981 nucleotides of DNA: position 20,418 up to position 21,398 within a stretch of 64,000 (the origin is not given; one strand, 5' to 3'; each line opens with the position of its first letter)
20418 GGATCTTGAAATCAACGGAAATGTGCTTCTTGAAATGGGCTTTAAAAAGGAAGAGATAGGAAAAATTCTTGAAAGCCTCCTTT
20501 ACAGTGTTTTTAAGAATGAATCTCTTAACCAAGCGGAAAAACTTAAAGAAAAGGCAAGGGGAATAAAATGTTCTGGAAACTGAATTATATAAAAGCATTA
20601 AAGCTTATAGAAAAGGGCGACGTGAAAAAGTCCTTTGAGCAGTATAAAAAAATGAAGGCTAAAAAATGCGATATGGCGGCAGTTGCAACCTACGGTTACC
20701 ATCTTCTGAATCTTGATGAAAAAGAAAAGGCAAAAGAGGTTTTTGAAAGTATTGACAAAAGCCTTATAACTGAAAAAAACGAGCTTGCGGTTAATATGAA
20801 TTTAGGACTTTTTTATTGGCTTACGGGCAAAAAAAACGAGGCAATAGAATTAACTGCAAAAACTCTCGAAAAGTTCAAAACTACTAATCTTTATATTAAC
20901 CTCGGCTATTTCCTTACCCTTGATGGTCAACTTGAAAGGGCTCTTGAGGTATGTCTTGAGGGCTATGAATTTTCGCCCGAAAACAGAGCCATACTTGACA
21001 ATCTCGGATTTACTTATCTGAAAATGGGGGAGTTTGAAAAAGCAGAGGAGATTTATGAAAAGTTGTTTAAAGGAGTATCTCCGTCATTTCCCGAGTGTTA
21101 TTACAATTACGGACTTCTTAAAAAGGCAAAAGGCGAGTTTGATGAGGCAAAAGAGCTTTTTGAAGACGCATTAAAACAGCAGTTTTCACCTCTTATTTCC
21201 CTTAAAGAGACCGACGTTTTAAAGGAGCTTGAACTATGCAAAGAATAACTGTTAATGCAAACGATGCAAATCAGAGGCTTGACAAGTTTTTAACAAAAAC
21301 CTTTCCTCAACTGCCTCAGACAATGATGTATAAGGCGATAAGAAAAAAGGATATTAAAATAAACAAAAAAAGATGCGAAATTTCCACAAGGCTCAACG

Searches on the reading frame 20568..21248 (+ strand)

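Call 55: search_protein_families(library=pfam, proteins=[window:20568-21248:+], max_evalue=0.0001)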
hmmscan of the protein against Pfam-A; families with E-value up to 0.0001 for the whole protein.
window:20568-21248:+ (226 aa): 16 families
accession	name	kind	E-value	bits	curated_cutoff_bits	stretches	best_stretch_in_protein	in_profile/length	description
PF13181.12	TPR_8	-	9.2e-17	60.2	25.7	0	176-203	2-29/34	Tetratricopeptide repeat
PF07719.23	TPR_2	-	1.1e-16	59.9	27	0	175-204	1-30/34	Tetratricopeptide repeat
PF13424.12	TPR_12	-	3.7e-14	53.1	30.1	1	108-166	5-71/77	Tetratricopeptide repeat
PF13428.12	TPR_14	-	9.7e-14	51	23.5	0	142-182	3-42/44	Tetratricopeptide repeat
PF13374.12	TPR_10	-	1.8e-13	50.5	27.5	0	142-165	4-27/42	Tetratricopeptide repeat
PF14559.12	TPR_19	-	2.6e-12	47.3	25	0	119-166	4-51/68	Tetratricopeptide repeat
PF00515.34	TPR_1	-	6.3e-11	42.1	27.8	0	145-165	6-26/34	Tetratricopeptide repeat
PF13431.12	TPR_17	-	1.2e-10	41.2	24.4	0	129-161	2-34/34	Tetratricopeptide repeat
PF13176.12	TPR_7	-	1.6e-09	37.5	27.9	0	143-165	2-24/36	Tetratricopeptide repeat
PF13174.12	TPR_6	-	4.8e-08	33.6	26.3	0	145-166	5-26/33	Tetratricopeptide repeat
PF13432.12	TPR_16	-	3.1e-07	31.2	32.7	0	149-203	6-59/65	Tetratricopeptide repeat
PF10602.15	RPN7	-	1.2e-06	28.8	29.6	0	70-113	33-76/174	26S proteasome subunit RPN7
PF25062.1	ARM_TT21_N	-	1.1e-05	25.8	40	0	6-106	30-133/222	Tetratricopeptide repeat protein 21 N-terminal ARM repeat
PF12569.14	NatA_aux_su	-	4.2e-05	23.1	33.3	0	116-199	14-97/515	N-terminal acetyltransferase A, auxiliary subunit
PF23300.3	HEAT_Nup120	-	8.4e-05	22.9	29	0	126-170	12-56/170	Nucleoporin Nup120, HEAT repeats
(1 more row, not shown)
